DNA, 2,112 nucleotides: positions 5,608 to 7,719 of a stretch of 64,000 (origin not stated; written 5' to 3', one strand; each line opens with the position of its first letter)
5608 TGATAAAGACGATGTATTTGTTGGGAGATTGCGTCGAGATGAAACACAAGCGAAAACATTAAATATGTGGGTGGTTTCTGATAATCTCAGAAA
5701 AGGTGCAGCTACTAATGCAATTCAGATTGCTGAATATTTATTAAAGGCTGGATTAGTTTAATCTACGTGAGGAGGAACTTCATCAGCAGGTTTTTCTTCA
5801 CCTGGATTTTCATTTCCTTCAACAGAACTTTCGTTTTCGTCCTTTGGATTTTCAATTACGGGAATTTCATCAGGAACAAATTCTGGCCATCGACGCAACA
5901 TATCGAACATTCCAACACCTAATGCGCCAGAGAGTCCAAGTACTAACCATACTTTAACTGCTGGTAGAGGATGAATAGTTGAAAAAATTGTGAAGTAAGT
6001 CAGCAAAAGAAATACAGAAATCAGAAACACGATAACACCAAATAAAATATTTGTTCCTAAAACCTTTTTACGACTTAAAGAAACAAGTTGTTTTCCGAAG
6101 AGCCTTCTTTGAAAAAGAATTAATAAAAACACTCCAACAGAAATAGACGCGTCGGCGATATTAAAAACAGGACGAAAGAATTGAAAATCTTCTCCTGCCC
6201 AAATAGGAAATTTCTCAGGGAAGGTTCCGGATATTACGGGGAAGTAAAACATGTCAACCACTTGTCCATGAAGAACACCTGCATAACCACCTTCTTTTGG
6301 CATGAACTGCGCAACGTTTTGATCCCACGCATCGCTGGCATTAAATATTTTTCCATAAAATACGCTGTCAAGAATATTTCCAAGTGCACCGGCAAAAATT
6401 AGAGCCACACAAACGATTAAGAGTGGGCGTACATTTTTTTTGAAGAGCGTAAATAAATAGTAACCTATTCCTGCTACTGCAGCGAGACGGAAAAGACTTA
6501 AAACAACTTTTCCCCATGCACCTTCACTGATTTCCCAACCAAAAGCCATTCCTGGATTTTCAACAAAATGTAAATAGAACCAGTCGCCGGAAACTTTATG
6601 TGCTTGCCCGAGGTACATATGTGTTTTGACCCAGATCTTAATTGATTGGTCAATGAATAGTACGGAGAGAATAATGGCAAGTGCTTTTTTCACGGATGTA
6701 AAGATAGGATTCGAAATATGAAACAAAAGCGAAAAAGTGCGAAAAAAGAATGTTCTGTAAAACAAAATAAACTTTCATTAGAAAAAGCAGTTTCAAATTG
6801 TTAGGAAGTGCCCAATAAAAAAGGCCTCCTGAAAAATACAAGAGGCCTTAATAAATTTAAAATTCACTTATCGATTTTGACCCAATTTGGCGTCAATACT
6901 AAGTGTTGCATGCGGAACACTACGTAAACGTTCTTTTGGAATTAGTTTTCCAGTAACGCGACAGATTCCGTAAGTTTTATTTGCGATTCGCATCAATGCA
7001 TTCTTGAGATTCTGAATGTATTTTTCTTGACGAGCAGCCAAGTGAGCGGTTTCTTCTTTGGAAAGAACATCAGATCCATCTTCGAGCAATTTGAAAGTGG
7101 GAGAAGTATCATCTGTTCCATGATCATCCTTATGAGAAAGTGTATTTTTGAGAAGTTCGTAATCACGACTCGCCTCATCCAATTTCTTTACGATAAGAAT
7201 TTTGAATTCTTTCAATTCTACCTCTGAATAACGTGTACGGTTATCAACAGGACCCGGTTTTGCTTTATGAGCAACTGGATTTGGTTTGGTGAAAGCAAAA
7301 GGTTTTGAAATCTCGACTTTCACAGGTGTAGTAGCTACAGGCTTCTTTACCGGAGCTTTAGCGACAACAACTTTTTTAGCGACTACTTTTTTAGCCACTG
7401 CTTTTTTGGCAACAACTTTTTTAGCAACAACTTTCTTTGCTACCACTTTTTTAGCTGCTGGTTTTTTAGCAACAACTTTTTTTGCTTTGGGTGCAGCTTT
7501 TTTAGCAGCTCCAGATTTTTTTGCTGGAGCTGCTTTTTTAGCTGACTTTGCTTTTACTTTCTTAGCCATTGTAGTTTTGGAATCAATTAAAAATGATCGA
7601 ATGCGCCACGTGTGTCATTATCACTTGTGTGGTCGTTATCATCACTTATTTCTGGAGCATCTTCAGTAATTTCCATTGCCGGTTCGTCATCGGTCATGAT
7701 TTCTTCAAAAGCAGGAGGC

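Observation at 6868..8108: Tandem histone-H1-like genes between ileS and lspA, one fused to DksA/TraR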

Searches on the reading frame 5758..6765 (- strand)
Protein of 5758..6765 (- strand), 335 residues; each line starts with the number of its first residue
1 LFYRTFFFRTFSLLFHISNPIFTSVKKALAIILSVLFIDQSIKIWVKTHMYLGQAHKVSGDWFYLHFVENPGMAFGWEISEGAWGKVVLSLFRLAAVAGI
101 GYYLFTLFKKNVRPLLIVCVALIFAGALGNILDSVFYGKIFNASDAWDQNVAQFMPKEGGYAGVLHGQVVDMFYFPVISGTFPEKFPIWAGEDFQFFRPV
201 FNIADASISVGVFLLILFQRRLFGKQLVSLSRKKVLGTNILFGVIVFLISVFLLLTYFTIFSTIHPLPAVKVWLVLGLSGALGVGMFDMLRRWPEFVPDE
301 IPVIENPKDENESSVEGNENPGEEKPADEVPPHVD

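Call 3: search_protein_families(library=pfam, proteins=[window:5758-6765:-], max_evalue=0.1)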
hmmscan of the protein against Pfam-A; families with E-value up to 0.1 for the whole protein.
window:5758-6765:- (335 aa): 1 family
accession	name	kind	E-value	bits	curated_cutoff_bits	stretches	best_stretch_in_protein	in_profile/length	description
PF01252.23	Peptidase_A8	-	5.8e-35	121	25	1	31-217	1-138/142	Signal peptidase (SPase) II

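Call 4: search_protein_families(library=ncbifam, proteins=[window:5758-6765:-], max_evalue=0.1)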
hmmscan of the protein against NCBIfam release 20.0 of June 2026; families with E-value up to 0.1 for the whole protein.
window:5758-6765:- (335 aa): 21 families
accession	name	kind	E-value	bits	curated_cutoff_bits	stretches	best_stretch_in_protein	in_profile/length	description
NF011369.0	PRK14788.1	equivalog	1.3e-78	263.2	200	1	24-228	2-201/213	lipoprotein signal peptidase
NF011368.0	PRK14787.1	equivalog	5.4e-21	75.3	177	2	29-141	5-112/167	lipoprotein signal peptidase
TIGR00077.1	lspA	equivalog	1.8e-13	50.7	73.95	2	30-140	14-121/164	signal peptidase II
NF011371.0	PRK14790.1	equivalog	3.5e-12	46.5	202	2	29-140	13-122/169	lipoprotein signal peptidase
NF011359.0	PRK14777.1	subfamily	1e-11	44.8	187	2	28-140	29-135/191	lipoprotein signal peptidase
NF011352.0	PRK14770.1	equivalog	7e-11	41.8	223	1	24-145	15-133/173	lipoprotein signal peptidase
NF011360.0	PRK14779.1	subfamily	8.4e-11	42.2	177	2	195-223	129-155/163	lipoprotein signal peptidase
NF011355.0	PRK14773.1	subfamily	1.1e-10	41.7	218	2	54-137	64-146/206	lipoprotein signal peptidase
NF011353.0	PRK14771.1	equivalog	1.9e-09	37.5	241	1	30-142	17-121/179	lipoprotein signal peptidase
NF011366.0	PRK14785.1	subfamily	2.6e-09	37.2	256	1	31-142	47-156/198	lipoprotein signal peptidase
NF011350.0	PRK14768.1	equivalog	7.4e-09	36.1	210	1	30-142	5-110/148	lipoprotein signal peptidase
NF011358.0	PRK14776.1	equivalog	4.6e-07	29.8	285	1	36-147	21-127/170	lipoprotein signal peptidase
NF011367.0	PRK14786.1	equivalog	1e-06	29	190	1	31-137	6-107/154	lipoprotein signal peptidase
NF011370.0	PRK14789.1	equivalog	1.2e-06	28.3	248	1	31-140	14-119/194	lipoprotein signal peptidase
NF011365.0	PRK14784.1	equivalog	5e-06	26.7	181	1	34-140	13-116/160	lipoprotein signal peptidase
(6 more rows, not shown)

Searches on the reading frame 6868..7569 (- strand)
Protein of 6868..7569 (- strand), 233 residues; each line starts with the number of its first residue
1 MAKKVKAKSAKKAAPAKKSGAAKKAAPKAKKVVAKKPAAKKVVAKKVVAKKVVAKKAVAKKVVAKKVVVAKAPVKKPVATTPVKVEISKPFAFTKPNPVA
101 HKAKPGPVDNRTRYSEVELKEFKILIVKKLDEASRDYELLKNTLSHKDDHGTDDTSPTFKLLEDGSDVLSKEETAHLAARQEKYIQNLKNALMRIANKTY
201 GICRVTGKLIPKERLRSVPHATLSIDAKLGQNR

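Call 3: search_protein_families(library=pfam, proteins=[window:6868-7569:-], max_evalue=0.1)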
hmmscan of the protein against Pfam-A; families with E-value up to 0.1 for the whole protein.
window:6868-7569:- (233 aa): 2 families
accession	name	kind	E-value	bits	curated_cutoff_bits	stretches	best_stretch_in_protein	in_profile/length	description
PF07382.16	HC2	-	1.4e-07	32.3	40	1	3-104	57-158/194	Histone H1-like nucleoprotein HC2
PF01258.23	zf-dskA_traR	-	2.2e-07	31.2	24.9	1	199-227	2-30/36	Prokaryotic dksA/traR C4-type zinc finger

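Call 4: search_protein_families(library=ncbifam, proteins=[window:6868-7569:-], max_evalue=0.1)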
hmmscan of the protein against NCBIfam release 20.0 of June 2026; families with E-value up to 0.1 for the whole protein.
window:6868-7569:- (233 aa): 8 families
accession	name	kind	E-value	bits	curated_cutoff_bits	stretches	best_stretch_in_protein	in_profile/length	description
TIGR02890.1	bacill_yteA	subfamily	1.3e-12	48.1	134.4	1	164-227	50-113/159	regulatory protein, yteA family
TIGR02420.1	dksA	equivalog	2e-11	44.3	115.5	1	141-228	17-108/110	RNA polymerase-binding protein DksA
NF033459.1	DksA_like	equivalog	1.2e-09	38.5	105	1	171-227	49-105/113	RNA polymerase-binding protein DksA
NF038053.1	hist_H1_lk_Burk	equivalog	5.9e-06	26.7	80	1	4-88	4-126/195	histone H1-like DNA-binding protein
NF038052.1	histone_lik_HC2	exception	0.00031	21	135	1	6-82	61-140/201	histone H1-like DNA-binding protein Hc2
NF008045.0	PRK10778.1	equivalog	0.00041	20.6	289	1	140-228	55-139/151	RNA polymerase-binding protein DksA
NF011492.0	PRK14900.1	equivalog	0.019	12.8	1783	1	4-85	959-1036/1044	valine--tRNA ligase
TIGR02419.1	C4_traR_proteo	subfamily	0.062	13.9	59.7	0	186-223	20-55/64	phage/conjugal plasmid C-4 type zinc finger protein, TraR family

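Call 7: search_solved_structures(query=window:6868-7569:-, max_evalue=1, show_alignments=2)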
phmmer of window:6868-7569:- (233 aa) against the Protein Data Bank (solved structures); distinct sequences matched with E-value up to 1: 7.
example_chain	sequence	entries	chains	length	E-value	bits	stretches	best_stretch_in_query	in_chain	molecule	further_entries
6ptg_A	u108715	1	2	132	4.4e-07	33.5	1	160-227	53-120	DnaK Suppressor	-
4ijj_A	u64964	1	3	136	3.6e-05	27.2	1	163-231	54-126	Putative C4-type zinc finger protein, DksA/TraR family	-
2kq9_A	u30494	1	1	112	0.0062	19.9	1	176-222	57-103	DnaK suppressor protein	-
1tjl_A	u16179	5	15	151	0.023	18.1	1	138-228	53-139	DnaK suppressor protein | RNA polymerase-binding transcription factor DksA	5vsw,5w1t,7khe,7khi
8dy7_F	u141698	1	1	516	0.036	17.5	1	7-59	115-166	RNA polymerase sigma factor SigA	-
8dy9_F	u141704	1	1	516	0.036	17.5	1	7-59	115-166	RNA polymerase sigma factor SigA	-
9q9z_A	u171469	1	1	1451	0.32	14.3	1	19-67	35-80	NFX1-type zinc finger-containing protein 1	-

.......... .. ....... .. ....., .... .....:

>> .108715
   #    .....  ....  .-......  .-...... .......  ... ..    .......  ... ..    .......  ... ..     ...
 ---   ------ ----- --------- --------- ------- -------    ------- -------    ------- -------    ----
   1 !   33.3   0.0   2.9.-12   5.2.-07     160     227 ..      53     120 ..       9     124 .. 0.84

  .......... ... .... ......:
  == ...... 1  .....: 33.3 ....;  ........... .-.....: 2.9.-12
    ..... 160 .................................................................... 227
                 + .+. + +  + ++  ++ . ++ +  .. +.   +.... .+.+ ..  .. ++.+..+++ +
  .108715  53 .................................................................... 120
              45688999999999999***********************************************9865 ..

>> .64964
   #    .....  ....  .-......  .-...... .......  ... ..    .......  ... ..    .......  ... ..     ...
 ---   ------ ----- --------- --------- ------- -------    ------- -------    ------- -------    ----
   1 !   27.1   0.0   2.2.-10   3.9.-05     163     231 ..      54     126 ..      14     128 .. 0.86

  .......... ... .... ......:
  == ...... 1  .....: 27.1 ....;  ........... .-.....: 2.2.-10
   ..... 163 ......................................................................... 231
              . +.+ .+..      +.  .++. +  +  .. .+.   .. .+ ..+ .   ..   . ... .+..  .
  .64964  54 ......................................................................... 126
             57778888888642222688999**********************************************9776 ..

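Call 41: predict_structure(alignment_id=A1)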
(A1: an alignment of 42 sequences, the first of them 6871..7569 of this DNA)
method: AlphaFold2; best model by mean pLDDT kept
length: 233 residues; sequences in the alignment: 42
mean_pLDDT: 57.4   pTM: 0.38
mean pLDDT of the five models: 57.4, 56.7, 56.6, 56.1, 55.4
residues with pLDDT >= 90: 28; 70-90: 33; 50-70: 57; < 50: 115
segments of 3 or more residues with pLDDT < 50: 6-9, 11-89, 91-93, 95-97, 99-102, 157-159, 219-233
pLDDT, mean of each block of 10 residues (from residue 1): 46 41 38 38 36 37 36 42 46 47 53 72 91 92 70 52 60 88 92 81 64 58 46 46
secondary structure, 60 per line:
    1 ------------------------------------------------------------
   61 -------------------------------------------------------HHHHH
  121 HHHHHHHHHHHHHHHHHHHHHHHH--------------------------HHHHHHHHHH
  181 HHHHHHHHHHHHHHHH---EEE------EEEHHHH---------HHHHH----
elements in order: H116-144 H171-196 E200-202 E209-211 H212-215 H225-229

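Call 44: fold_search(model_id=the predicted structure, library=pdb)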
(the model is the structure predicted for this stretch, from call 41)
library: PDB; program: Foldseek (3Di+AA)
matches with E <= 10: 142; with E <= 0.001: 0
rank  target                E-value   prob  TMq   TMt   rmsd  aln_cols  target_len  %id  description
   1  4ijj_A                1.1e-02  1.00  0.28  0.48   9.5       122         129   29  Structure of transcription factor DksA2 from Pseudomonas aeruginosa (released 2013-02-27)
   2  4ijj_B                1.3e-02  1.00  0.27  0.47   9.5       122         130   29  Structure of transcription factor DksA2 from Pseudomonas aeruginosa (released 2013-02-27)
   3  7khi_M                5.3e-02  0.95  0.29  0.45  11.8       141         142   20  Escherichia coli RNA polymerase and rrnBP1 promoter complex with DksA/ppGpp (released 2020-10-28)
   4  6ptg_B                6.8e-02  0.97  0.20  0.51  12.2       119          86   18  Structure of RNA polymerase binding protein and transcriptional regulator Dks from Chlamydia trachomatis L2 (LGV434) (released 2019-07-24)
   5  1tjl_A                7.7e-02  0.97  0.31  0.48  10.0       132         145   18  Crystal structure of transcription factor DksA from E. coli (released 2004-09-07)
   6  5vsw_M                1.1e-01  0.90  0.29  0.45  10.2       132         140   21  X-ray crystal structure of Escherichia coli RNA polymerase and DksA/ppGpp complex (released 2017-06-14)
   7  8p1y                  1.2e+00  0.54  0.27  0.16   8.7        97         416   10  Arabidopsis thaliana mutated variant C244S of seryl-tRNA synthetase (released 2024-05-22)
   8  5fd9                  1.2e+00  0.13  0.16  0.24  10.4       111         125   15  X-ray Crystal Structure of ESCRT-III Snf7 core domain (conformation B) (released 2015-12-30)
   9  8glv_5V               1.5e+00  0.06  0.15  0.17  34.1       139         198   18  96-nm repeat unit of doublet microtubules from Chlamydomonas reinhardtii flagella (released 2023-05-31)
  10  6zff_A                1.8e+00  0.38  0.26  0.47  11.1       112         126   22  Pyrococcus furiosus Rad50 coiled coils in rod configuration (released 2020-07-08)
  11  9e2g_2G               1.8e+00  0.20  0.20  0.26  46.9       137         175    9  Cryo-EM structure of 48 nm repeat of microtubule doublet from T. brucei flagellum (released 2025-03-12)
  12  7zcg_A                1.8e+00  0.08  0.16  0.21  17.0       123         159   14  CHMP2A-CHMP3 heterodimer (430 Angstrom diameter) (released 2023-01-18)
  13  6wvk_H                2.0e+00  0.47  0.26  0.09   6.3        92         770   16  Cryo-EM structure of Bacillus subtilis RNA Polymerase in complex with HelD (released 2020-11-18)
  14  5n6x_B                2.1e+00  0.60  0.26  0.16   4.5        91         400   16  Crystal structure of the Legionella effector WipA (released 2017-04-19)
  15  6zff_B                2.1e+00  0.11  0.13  0.24  11.1        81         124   21  Pyrococcus furiosus Rad50 coiled coils in rod configuration (released 2020-07-08)
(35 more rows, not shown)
